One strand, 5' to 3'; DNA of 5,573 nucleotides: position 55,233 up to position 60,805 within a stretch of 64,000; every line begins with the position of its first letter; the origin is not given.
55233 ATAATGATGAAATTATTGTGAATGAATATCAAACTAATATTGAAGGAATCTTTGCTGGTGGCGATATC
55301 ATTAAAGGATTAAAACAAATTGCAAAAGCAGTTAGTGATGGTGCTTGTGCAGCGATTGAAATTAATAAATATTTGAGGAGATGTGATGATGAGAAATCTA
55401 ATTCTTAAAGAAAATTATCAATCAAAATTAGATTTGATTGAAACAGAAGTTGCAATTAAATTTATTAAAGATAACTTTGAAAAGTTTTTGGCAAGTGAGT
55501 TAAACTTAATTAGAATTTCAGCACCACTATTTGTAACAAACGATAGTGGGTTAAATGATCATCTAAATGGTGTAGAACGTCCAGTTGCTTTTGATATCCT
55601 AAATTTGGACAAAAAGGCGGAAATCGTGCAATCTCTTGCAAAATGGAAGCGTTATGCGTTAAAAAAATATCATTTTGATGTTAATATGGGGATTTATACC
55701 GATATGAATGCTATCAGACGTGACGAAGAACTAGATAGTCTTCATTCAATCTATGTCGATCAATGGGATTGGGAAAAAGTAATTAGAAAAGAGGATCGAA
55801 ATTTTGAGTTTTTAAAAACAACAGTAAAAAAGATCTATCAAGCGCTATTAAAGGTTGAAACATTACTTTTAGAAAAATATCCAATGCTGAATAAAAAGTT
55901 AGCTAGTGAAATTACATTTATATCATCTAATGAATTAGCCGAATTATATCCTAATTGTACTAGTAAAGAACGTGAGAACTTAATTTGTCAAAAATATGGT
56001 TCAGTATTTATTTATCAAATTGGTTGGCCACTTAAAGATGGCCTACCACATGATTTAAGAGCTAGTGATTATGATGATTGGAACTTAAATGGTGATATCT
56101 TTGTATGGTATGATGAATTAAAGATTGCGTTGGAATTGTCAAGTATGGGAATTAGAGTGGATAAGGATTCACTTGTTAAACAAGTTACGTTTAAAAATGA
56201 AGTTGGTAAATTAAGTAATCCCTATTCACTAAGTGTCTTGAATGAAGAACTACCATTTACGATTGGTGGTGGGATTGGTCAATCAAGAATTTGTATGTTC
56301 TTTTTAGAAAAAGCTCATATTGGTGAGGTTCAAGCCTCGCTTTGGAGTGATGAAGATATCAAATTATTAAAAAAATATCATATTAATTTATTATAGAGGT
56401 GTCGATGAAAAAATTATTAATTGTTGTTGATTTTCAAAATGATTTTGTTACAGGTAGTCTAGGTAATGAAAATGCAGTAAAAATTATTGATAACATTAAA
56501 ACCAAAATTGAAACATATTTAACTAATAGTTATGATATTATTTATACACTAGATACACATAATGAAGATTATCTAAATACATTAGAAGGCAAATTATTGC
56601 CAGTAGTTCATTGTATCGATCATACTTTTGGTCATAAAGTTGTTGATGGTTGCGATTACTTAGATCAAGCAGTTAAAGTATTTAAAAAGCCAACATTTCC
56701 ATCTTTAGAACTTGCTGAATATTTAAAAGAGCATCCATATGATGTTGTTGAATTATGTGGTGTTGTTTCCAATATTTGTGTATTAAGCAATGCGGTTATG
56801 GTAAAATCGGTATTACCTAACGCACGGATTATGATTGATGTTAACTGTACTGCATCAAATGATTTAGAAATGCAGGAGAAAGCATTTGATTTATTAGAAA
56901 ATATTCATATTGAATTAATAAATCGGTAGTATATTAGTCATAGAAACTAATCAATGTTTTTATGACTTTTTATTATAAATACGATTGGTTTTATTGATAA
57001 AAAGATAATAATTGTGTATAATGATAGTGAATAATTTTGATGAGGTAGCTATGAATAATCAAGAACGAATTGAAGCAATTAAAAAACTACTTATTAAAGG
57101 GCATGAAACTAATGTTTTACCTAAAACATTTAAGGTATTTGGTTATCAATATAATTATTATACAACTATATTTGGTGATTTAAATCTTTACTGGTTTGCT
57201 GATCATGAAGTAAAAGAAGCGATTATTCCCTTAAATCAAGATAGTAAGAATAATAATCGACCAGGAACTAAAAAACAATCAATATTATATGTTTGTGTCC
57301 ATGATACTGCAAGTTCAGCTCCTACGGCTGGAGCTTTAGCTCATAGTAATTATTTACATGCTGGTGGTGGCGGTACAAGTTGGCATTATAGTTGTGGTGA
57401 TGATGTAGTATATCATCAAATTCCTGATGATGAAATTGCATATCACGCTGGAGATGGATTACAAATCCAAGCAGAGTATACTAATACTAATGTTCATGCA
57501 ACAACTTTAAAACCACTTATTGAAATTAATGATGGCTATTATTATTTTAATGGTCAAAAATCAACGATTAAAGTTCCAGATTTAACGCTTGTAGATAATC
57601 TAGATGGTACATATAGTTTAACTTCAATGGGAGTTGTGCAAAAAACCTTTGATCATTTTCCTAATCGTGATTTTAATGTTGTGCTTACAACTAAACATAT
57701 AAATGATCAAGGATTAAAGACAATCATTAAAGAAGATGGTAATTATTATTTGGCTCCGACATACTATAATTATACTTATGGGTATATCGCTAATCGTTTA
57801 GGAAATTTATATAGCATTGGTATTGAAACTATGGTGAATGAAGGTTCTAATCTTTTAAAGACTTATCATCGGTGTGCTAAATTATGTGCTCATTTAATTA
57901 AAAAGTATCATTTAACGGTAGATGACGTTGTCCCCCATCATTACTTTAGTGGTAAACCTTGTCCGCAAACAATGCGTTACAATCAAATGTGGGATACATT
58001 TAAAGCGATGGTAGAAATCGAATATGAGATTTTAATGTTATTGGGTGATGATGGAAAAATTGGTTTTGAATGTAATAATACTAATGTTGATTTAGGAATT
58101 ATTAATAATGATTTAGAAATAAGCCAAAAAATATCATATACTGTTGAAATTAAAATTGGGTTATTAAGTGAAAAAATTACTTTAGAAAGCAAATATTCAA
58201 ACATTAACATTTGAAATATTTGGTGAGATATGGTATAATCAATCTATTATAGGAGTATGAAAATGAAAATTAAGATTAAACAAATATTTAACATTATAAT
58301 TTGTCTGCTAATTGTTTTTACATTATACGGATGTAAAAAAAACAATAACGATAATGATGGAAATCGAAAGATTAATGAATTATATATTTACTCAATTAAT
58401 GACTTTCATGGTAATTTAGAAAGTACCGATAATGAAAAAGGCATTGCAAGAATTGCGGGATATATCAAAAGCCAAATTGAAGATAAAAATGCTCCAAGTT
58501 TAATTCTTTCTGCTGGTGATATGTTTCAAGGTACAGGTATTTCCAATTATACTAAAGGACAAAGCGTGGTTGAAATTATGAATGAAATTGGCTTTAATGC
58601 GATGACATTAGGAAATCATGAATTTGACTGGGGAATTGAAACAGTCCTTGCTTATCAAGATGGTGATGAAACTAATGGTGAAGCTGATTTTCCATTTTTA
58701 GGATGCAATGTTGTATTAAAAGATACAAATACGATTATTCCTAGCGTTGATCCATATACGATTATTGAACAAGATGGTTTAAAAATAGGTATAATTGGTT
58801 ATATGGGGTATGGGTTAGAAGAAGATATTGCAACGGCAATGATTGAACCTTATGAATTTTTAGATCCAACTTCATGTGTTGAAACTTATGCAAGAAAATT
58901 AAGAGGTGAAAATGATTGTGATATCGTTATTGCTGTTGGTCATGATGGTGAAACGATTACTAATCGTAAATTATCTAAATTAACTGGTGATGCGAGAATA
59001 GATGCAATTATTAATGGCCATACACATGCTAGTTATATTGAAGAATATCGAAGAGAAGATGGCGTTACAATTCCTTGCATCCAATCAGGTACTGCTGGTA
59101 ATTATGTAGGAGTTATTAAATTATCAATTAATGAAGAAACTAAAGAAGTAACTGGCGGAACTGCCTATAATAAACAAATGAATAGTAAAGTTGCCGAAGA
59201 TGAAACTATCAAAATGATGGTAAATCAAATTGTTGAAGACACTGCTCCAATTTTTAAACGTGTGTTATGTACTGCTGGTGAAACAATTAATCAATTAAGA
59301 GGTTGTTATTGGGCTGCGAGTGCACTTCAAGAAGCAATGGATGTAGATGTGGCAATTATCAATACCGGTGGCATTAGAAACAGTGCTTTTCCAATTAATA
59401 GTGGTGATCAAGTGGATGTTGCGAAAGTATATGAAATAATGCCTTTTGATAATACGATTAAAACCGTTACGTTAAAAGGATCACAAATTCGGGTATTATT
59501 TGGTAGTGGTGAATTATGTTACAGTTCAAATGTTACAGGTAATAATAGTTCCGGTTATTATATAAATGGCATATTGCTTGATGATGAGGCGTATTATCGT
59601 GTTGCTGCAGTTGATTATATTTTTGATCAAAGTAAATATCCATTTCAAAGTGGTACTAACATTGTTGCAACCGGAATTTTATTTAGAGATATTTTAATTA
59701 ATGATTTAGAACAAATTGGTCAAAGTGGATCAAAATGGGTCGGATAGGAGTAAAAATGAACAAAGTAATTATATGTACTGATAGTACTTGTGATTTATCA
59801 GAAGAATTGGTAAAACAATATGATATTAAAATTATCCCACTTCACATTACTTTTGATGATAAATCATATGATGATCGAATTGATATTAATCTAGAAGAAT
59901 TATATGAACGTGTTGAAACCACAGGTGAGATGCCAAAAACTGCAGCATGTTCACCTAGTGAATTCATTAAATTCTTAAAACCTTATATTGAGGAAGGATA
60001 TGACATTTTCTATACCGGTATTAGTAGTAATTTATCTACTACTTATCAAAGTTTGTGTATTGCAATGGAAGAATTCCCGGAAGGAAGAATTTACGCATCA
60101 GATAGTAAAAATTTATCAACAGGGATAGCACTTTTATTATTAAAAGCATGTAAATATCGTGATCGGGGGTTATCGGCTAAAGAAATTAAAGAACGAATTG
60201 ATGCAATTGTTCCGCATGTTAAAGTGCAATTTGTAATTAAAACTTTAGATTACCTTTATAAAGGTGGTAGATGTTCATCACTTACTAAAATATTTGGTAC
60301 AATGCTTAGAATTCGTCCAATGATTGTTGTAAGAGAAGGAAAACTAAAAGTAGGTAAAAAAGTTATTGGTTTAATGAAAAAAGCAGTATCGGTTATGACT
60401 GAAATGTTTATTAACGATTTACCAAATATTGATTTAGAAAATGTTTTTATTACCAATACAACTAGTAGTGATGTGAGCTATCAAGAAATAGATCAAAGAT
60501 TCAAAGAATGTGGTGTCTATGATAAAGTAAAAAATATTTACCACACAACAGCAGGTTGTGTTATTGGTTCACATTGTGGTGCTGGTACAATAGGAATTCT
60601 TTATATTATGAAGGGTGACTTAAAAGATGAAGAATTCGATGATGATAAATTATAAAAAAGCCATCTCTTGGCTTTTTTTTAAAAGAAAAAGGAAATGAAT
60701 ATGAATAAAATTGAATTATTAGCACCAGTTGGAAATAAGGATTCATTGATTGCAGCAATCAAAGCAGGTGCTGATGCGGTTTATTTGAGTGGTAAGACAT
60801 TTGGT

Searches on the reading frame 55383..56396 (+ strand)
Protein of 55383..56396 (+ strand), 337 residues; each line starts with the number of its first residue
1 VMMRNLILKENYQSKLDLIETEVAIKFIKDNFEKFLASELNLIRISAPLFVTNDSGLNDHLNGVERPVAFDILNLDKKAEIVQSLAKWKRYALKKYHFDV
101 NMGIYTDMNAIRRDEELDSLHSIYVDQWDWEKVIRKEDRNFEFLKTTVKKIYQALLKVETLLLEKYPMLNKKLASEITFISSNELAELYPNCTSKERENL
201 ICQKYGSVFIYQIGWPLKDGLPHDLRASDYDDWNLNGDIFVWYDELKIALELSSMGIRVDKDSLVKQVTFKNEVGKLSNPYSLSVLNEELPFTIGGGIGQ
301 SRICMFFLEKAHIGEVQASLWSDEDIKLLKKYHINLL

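Call 26: search_protein_families(library=pfam, proteins=[window:55383-56396:+], max_evalue=0.00001)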
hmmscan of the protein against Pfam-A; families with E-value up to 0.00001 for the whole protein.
window:55383-56396:+ (337 aa): 1 family
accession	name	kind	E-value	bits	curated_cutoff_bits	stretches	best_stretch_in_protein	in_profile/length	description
PF03590.20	AsnA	-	1e-103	346.5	27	1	23-246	2-226/228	Aspartate-ammonia ligase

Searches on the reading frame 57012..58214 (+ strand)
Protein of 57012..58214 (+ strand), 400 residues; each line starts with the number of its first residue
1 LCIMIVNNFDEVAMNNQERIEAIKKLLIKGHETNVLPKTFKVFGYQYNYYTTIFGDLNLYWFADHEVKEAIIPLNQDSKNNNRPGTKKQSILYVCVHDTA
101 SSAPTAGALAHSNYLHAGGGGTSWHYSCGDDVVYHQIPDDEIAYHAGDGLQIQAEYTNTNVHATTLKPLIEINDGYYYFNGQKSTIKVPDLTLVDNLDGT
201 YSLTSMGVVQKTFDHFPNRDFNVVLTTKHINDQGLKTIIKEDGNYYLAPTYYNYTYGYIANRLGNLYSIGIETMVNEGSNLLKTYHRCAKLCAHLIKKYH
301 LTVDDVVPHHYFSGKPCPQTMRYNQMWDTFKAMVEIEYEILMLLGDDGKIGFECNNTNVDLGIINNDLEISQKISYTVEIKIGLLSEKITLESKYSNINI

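Call 26: search_protein_families(library=pfam, proteins=[window:57012-58214:+], max_evalue=0.00001)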
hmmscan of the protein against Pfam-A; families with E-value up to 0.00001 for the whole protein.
window:57012-58214:+ (400 aa): 1 family
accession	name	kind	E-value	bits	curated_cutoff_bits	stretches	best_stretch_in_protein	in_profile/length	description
PF01510.30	Amidase_2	-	1.2e-15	58.4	26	2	89-160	3-73/131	N-acetylmuramoyl-L-alanine amidase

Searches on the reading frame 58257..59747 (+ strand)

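Call 28: search_protein_families(library=pfam, proteins=[window:58257-59747:+], max_evalue=0.00001)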
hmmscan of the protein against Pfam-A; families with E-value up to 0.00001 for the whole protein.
window:58257-59747:+ (496 aa): 2 families
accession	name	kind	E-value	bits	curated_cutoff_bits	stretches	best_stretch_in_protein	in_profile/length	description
PF02872.23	5_nucleotid_C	-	1.6e-14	54.8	23.6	1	352-457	27-148/158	5'-nucleotidase, C-terminal domain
PF00149.33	Metallophos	-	4e-11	44.2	21.5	1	44-258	3-190/191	Calcineurin-like phosphoesterase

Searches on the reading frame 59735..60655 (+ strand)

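Call 26: search_protein_families(library=pfam, proteins=[window:59735-60655:+], max_evalue=0.00001)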
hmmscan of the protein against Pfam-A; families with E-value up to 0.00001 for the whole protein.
window:59735-60655:+ (306 aa): 1 family
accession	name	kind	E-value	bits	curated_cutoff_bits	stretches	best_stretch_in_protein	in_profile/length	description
PF02645.21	DegV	-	2.3e-73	247.4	27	1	10-292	1-279/280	Uncharacterised protein, DegV family COG1307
